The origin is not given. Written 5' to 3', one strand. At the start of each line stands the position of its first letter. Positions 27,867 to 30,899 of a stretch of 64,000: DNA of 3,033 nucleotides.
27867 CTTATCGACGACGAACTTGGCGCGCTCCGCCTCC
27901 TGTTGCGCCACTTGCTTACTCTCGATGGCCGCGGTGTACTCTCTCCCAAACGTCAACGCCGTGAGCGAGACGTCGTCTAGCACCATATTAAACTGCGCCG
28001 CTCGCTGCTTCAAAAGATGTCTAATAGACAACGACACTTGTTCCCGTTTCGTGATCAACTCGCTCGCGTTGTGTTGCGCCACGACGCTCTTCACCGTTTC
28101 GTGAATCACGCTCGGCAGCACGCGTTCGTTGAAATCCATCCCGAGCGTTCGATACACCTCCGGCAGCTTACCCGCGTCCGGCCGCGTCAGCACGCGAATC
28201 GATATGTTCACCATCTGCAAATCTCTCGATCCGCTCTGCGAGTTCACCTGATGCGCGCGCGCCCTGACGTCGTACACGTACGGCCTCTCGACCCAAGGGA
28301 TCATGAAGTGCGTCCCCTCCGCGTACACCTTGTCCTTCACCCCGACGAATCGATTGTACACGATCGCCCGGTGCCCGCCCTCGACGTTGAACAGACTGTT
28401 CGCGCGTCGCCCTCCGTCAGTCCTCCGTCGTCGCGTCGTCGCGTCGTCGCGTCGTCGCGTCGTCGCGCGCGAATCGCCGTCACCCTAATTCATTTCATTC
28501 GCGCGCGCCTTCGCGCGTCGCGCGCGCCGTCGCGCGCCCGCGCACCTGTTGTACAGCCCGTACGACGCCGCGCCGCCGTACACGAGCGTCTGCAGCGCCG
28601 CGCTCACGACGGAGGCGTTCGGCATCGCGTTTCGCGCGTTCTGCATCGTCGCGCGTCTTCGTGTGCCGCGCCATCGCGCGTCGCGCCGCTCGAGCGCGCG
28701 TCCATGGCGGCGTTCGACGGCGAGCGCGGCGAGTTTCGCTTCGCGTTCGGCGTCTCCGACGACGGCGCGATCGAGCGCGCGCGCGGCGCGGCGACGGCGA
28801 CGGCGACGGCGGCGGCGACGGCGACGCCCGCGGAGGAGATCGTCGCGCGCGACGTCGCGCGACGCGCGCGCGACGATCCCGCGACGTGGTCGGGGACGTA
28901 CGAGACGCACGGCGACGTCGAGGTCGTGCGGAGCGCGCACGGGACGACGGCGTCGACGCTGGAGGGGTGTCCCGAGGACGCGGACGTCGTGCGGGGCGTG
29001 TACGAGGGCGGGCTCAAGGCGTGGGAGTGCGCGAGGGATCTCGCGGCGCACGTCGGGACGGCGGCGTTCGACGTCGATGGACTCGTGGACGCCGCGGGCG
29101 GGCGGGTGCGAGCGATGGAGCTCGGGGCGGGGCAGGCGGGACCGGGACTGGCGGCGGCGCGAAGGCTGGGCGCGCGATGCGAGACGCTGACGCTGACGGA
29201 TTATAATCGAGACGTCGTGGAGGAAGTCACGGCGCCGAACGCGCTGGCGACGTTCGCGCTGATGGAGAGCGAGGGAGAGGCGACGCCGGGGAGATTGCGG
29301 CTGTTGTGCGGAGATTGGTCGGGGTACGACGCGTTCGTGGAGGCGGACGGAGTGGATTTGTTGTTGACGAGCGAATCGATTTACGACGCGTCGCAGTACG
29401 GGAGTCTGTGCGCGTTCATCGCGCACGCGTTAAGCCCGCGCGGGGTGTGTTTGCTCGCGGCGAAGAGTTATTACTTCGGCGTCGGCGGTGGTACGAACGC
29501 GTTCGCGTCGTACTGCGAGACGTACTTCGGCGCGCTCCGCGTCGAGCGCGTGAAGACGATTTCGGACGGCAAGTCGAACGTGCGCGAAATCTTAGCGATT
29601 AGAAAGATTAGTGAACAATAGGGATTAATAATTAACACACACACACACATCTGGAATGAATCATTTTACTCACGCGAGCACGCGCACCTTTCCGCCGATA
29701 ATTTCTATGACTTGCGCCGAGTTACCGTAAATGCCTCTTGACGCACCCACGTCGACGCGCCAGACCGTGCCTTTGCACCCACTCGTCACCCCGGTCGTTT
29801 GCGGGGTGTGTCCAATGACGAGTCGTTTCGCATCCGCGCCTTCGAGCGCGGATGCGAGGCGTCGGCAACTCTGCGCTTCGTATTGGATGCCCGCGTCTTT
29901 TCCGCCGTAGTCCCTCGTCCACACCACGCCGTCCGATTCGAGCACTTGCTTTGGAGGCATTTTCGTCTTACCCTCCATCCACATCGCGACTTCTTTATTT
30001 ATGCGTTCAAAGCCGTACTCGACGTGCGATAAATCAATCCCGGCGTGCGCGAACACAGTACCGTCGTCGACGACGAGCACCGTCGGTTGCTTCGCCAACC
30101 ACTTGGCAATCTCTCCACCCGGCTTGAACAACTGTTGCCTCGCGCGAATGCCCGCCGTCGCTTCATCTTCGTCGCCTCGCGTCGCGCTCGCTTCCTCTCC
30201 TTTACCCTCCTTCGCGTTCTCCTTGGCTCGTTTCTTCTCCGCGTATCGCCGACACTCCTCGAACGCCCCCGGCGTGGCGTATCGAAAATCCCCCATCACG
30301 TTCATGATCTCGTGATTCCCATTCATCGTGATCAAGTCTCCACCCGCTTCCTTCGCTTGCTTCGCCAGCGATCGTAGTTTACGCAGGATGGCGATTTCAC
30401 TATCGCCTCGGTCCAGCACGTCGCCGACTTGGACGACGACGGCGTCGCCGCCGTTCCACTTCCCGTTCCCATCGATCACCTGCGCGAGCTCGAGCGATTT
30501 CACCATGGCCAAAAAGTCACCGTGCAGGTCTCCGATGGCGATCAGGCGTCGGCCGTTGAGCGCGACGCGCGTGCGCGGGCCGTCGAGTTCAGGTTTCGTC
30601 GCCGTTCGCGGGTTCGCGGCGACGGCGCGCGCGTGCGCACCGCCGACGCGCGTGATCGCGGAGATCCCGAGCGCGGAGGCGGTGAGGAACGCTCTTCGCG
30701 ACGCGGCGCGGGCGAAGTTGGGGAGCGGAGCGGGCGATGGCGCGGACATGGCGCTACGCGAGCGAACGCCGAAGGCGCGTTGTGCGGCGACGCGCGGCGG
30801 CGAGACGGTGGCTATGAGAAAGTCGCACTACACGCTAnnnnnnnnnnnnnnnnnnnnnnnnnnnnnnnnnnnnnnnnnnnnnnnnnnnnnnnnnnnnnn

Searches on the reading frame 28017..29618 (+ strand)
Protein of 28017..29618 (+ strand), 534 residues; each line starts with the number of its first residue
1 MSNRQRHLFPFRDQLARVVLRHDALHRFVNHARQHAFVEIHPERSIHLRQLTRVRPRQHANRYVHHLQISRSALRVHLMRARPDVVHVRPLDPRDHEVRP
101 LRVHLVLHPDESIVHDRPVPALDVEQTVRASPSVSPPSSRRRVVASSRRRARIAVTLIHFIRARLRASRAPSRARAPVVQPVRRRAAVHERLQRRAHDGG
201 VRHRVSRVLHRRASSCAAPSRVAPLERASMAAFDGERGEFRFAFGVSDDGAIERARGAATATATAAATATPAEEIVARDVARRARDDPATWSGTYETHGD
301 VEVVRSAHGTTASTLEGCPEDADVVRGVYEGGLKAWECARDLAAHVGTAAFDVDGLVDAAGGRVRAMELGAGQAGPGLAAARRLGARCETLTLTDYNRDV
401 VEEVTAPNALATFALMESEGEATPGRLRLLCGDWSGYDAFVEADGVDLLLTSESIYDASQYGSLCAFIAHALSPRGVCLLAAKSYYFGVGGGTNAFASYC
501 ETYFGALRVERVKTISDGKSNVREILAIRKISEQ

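Call 40: search_protein_families(library=pfam, proteins=[window:28017-29618:+], max_evalue=0.0001)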
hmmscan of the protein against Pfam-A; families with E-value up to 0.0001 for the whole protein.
window:28017-29618:+ (534 aa): 1 family
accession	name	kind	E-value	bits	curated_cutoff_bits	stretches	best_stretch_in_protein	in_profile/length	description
PF10294.15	Methyltransf_16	-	3e-05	24.3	21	1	334-483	20-158/174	Lysine methyltransferase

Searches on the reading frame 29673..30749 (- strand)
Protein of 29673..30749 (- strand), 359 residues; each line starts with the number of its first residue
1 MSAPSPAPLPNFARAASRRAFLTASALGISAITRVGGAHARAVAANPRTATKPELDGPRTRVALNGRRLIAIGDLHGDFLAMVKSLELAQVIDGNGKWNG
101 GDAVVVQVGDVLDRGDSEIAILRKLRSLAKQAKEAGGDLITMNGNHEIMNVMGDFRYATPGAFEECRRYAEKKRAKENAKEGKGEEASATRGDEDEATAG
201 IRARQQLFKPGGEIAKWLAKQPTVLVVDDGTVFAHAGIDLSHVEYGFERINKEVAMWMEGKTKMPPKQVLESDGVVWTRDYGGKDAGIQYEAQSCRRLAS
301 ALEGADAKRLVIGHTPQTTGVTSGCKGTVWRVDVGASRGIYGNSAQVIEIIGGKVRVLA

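Call 41: search_protein_families(library=pfam, proteins=[window:29673-30749:-], max_evalue=0.0001)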
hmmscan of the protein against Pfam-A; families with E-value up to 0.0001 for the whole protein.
window:29673-30749:- (359 aa): 1 family
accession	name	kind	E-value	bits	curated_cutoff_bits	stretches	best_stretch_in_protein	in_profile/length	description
PF00149.33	Metallophos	-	1.4e-08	35.9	21.5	1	68-316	2-189/191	Calcineurin-like phosphoesterase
